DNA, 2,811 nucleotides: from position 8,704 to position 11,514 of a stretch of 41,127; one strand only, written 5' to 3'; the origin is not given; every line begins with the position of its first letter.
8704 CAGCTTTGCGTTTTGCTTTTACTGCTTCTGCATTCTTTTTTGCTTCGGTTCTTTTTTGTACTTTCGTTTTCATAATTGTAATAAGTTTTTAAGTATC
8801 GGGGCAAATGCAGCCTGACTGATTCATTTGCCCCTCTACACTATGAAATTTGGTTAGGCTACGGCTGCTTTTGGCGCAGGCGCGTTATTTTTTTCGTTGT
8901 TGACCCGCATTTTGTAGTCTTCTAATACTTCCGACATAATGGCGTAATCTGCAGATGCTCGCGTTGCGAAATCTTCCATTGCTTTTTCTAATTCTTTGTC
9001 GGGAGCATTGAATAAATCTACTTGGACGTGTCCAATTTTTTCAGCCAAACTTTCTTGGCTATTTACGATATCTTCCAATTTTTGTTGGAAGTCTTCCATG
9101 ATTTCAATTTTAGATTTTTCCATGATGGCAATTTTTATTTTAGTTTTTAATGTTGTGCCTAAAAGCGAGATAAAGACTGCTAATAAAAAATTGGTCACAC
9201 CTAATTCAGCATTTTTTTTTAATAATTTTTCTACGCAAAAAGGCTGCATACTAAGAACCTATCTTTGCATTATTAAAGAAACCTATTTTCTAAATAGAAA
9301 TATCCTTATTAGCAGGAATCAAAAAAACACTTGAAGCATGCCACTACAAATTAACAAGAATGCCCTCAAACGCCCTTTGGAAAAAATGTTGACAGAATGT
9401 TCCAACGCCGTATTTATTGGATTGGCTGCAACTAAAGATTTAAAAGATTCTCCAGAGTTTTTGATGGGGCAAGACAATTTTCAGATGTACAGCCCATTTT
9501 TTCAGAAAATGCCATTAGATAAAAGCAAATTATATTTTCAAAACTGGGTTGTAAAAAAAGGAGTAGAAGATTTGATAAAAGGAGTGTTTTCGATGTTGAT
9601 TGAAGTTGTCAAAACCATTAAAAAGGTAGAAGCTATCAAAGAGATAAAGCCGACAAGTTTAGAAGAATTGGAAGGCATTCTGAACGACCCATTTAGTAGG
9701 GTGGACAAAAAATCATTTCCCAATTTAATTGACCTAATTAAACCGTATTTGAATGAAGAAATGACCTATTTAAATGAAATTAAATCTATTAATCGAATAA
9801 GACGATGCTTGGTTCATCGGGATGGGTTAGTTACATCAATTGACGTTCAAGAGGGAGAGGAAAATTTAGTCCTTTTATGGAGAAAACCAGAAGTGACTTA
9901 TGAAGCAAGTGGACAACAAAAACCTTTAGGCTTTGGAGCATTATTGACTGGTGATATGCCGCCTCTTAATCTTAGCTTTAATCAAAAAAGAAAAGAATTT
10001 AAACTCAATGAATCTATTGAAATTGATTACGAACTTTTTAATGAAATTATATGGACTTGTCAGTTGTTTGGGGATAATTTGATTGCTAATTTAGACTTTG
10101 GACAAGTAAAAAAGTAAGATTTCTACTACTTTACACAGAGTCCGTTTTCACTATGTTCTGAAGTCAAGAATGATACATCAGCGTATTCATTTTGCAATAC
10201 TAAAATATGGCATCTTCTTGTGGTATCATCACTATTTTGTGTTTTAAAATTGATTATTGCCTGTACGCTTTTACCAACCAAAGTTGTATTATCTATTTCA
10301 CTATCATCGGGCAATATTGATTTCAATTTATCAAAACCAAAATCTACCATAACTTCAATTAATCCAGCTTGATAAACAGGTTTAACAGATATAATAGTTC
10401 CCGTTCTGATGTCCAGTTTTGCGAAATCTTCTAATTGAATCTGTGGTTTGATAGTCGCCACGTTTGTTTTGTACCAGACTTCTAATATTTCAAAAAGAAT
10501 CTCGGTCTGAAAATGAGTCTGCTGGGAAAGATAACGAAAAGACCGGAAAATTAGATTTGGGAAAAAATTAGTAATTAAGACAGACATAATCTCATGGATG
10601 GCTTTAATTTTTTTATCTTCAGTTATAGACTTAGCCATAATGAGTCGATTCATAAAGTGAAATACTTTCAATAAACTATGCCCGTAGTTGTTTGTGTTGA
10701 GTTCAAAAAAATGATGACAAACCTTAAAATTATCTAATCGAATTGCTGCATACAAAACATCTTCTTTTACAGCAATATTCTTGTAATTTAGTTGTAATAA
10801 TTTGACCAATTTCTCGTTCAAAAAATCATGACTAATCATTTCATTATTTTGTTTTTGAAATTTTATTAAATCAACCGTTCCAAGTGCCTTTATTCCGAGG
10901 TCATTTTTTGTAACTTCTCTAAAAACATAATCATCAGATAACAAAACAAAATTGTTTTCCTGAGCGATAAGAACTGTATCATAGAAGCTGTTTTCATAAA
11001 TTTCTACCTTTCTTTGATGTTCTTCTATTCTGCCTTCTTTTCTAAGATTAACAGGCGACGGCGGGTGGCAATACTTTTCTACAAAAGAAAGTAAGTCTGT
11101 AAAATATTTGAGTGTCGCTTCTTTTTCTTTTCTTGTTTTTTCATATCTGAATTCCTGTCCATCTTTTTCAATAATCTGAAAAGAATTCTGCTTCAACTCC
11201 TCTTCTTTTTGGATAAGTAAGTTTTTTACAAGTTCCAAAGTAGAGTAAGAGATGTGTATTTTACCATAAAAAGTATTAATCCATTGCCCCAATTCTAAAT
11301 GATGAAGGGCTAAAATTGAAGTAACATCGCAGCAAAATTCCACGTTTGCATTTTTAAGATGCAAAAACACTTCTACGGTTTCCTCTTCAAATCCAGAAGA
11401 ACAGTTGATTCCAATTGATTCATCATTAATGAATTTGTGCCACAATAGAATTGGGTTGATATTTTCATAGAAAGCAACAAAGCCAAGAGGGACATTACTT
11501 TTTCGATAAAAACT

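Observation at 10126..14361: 1411-aa TPR giant combining GreA/B-C-like, PIN-like and tRNA-binding-OB-like modules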

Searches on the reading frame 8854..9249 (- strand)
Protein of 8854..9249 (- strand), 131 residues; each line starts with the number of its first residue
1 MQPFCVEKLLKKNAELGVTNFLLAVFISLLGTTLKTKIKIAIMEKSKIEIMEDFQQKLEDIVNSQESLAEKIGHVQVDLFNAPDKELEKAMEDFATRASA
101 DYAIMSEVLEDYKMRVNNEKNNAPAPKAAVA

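Call 6: search_protein_families(library=padloc, proteins=[window:8854-9249:-], max_evalue=0.01)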
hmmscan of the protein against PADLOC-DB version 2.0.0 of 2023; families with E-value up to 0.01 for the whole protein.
window:8854-9249:- (131 aa): 0 families

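Call 15: search_protein_families(library=pfam, proteins=[window:8854-9249:-], max_evalue=0.01)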
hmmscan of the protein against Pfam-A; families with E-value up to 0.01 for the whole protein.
window:8854-9249:- (131 aa): 0 families

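Call 30: search_protein_families(library=ncbifam, proteins=[window:8854-9249:-], max_evalue=1)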
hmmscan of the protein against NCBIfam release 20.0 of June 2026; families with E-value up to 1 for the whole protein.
window:8854-9249:- (131 aa): 2 families
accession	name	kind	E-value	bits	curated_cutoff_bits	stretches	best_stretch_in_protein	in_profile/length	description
TIGR04536.1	geobac_encap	equivalog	0.0035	17.2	100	1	44-121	67-145/194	IMEF encapsulin system ferritin-like cargo protein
NF045650.1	CD1247_Nterm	equivalog_domain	0.073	13.7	30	1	48-80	31-63/70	CD1247 N-terminal domain-containing protein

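Call 31: search_protein_families(library=pfam, proteins=[window:8854-9249:-], max_evalue=10)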
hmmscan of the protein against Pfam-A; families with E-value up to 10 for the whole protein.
window:8854-9249:- (131 aa): 8 families
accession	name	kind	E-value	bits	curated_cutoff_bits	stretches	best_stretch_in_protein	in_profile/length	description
PF04111.17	APG6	-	0.033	14.6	34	1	13-120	41-154/179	Apg6 BARA domain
PF24309.1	IMEF_Flp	-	0.045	14.1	27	1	37-111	55-130/135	IMEF cargo Flp protein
PF20621.3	DUF6806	-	0.048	13.9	27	1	48-94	65-110/159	Family of unknown function (DUF6806)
PF19749.4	DUF6236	-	0.08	12.6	26.2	1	43-94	196-248/324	Family of unknown function (DUF6236)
PF03961.19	FapA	-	0.087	12.8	31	1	26-121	131-224/272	Flagellar Assembly Protein A beta solenoid domain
PF00792.30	PI3K_C2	-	0.11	12.9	26.4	1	62-112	68-111/136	Phosphoinositide 3-kinase C2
PF09991.14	DUF2232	-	0.13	11.8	27.8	1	9-93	77-152/290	Predicted membrane protein (DUF2232)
PF14860.11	DrrA_P4M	-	0.14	12.6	26.2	1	44-72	28-55/103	DrrA phosphatidylinositol 4-phosphate binding domain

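Call 46: search_protein_families(library=phrogs, proteins=[window:8854-9249:-], max_evalue=1)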
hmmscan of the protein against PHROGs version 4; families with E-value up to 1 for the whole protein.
window:8854-9249:- (131 aa): 9 families
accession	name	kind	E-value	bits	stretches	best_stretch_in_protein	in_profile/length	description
phrog_9427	-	head and packaging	0.0063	16.7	1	37-107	362-431/453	head maturation protease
phrog_4082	-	unknown function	0.038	14.6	1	33-99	84-148/199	-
phrog_11209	-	head and packaging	0.039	15.3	1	31-116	7-87/100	head scaffolding protein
phrog_1223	-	DNA, RNA and nucleotide metabolism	0.04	15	1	43-100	2-59/123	nucloid associated Lsr2-like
phrog_11432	-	unknown function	0.042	14.3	1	35-119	89-168/319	-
phrog_32316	-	unknown function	0.066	14.3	0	39-80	10-50/58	-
phrog_15181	-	unknown function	0.17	13.2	1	74-121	30-77/92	-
phrog_19624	-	unknown function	0.19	12.8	1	4-44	2-42/85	-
phrog_19040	-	unknown function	0.23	13.1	0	42-79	40-77/94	-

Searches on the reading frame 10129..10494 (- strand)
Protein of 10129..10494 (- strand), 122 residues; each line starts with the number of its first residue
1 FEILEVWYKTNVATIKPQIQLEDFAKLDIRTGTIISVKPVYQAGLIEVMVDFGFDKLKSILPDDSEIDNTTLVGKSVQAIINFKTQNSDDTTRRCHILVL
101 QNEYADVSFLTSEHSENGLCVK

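Call 8: search_protein_families(library=pfam, proteins=[window:10129-10494:-], max_evalue=10)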
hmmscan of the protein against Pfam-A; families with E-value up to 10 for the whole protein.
seq(122 aa): 2 families
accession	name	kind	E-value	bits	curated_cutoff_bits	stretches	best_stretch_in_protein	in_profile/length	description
PF01588.26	tRNA_bind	-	0.027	15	27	1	29-100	1-74/96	Putative tRNA binding domain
PF07731.20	Cu-oxidase_2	-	0.046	13.9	20.4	1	63-103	85-125/137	Multicopper oxidase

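Call 9: search_solved_structures(query=window:10129-10494:-, max_evalue=10, show_alignments=3)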
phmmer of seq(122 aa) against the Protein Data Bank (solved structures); distinct sequences matched with E-value up to 10: 17.
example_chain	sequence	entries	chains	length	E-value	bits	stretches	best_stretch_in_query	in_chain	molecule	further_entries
2nzh_A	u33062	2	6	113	8.4e-05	25.9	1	21-86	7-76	Protein csaA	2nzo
2q2h_A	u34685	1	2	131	9.4e-05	25.8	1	13-87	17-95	Secretion chaperone, phage-display derived peptide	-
2q2i_A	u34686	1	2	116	0.00013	25.4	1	18-87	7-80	Secretion chaperone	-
3ers_X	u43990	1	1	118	0.00016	25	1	21-110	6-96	tRNA-binding protein ygjH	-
3g48_A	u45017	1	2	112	0.0045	20.4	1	20-88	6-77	Chaperone CsaA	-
1mkh_A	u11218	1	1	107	0.012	19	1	19-60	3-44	C-terminal domain of Methionyl-tRNA synthetase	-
5h34_A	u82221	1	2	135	0.089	16.2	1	21-95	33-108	Methionine-tRNA ligase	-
1rqg_A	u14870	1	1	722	0.091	16.2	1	18-59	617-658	Methionyl-tRNA synthetase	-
9shc_A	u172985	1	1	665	0.14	15.6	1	15-86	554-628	Methionine--tRNA ligase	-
8vtz_A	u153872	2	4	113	0.17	15.3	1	16-87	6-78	Methionyl-tRNA synthetase beta subunit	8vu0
1pyb_A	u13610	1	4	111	0.17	15.3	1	17-87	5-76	tRNA-binding protein Trbp111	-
38li_A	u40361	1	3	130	0.32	14.4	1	17-83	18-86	Methionine--tRNA ligase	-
2cwp_A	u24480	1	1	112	0.5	13.8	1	21-103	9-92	MetRS related protein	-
7d8r_A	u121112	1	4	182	0.56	13.6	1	18-87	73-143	Microphthalmia-associated transcription factor,Methionyl-tRNA synthetase beta subunit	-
5zdi_A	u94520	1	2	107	0.64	13.4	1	20-88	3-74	Protein secretion chaperonin CsaA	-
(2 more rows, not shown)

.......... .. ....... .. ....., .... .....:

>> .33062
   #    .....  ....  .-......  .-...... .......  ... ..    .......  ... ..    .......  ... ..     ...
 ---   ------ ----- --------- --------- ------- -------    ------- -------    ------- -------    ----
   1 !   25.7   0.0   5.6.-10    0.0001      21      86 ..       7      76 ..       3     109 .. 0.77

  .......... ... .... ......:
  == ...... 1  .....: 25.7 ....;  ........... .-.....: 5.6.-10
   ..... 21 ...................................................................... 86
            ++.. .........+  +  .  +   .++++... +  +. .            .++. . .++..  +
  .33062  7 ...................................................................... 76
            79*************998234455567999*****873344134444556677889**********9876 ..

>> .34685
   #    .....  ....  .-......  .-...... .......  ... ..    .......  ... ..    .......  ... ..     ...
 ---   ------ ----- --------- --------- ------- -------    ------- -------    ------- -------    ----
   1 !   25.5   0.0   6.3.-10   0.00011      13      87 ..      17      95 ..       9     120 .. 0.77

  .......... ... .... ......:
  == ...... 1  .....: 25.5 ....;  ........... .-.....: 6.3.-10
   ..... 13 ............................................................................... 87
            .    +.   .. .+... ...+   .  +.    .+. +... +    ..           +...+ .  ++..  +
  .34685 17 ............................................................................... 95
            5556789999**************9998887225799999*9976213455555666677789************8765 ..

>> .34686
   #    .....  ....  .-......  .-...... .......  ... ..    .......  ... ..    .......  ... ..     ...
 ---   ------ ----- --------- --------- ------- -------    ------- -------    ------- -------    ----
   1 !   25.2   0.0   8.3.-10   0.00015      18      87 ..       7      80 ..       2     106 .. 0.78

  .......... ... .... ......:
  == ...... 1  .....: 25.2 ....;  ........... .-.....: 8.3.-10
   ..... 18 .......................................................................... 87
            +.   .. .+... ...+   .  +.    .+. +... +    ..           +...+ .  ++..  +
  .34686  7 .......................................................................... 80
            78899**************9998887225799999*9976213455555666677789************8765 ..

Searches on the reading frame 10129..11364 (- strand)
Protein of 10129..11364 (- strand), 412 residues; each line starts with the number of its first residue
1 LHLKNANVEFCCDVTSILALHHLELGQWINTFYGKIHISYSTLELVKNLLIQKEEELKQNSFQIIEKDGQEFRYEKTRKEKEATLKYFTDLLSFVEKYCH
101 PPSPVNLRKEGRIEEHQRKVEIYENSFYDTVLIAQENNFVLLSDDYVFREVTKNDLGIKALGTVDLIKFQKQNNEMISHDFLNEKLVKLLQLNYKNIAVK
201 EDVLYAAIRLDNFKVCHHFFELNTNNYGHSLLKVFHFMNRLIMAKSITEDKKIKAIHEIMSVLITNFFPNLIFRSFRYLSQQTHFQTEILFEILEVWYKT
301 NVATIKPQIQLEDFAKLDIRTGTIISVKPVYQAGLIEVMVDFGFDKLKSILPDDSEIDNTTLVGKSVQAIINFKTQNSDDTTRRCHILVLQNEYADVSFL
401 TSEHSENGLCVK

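Call 74: find_homologous_proteins(query=A4, max_evalue=0.001)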
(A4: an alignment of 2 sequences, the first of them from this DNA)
Query A4 (2 sequences) (412 aa, profile of the alignment): 16 proteins with E <= 0.001 among 6946 candidates.
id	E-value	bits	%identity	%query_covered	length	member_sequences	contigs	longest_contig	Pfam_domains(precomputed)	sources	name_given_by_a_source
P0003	2.0e-118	414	100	58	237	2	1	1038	-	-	-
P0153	1.0e-67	247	55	66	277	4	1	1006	-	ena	-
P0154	1.3e-18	85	32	27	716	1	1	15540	PF09334.18,PF08264.20,PF00133.29,PF01588.27,PF19303.6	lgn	-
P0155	2.1e-17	81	34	26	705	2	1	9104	PF09334.18,PF01406.26,PF00133.29,PF01588.27,PF19303.6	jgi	-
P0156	2.3e-17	81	34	26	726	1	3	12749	PF09334.18,PF01406.26,PF08264.20,PF00133.29,PF01588.27,PF19303.6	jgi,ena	-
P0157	1.5e-14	72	31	24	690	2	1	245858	PF09334.18,PF00133.29,PF01588.27,PF19303.6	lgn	-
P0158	5.9e-14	70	33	26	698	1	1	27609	PF09334.18,PF01406.26,PF00133.29,PF01588.27,PF19303.6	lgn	-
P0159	3.4e-13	67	24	70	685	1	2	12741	PF09334.18,PF08264.20,PF00133.29,PF01588.27,PF19303.6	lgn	-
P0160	2.9e-12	64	32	27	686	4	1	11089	PF09334.18,PF08264.20,PF00133.29,PF01588.27,PF19303.6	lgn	-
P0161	2.9e-11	61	27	51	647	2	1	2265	PF20698.4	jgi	jgi:hypothetical protein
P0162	8.5e-9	53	30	22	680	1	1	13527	PF09334.18,PF08264.20,PF00133.29,PF01588.27,PF19303.6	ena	-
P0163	1.5e-8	52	30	24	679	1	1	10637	PF09334.18,PF08264.20,PF00133.29,PF01588.27,PF19303.6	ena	-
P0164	2.0e-8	52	31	21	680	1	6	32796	PF09334.18,PF08264.20,PF00133.29,PF01588.27,PF19303.6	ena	-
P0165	4.4e-7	47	28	24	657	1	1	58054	PF09334.18,PF01406.26,PF00133.29,PF01588.27,PF19303.6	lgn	-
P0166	1.6e-6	45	31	21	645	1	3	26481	PF09334.18,PF01406.26,PF00133.29,PF01588.27,PF19303.6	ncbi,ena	-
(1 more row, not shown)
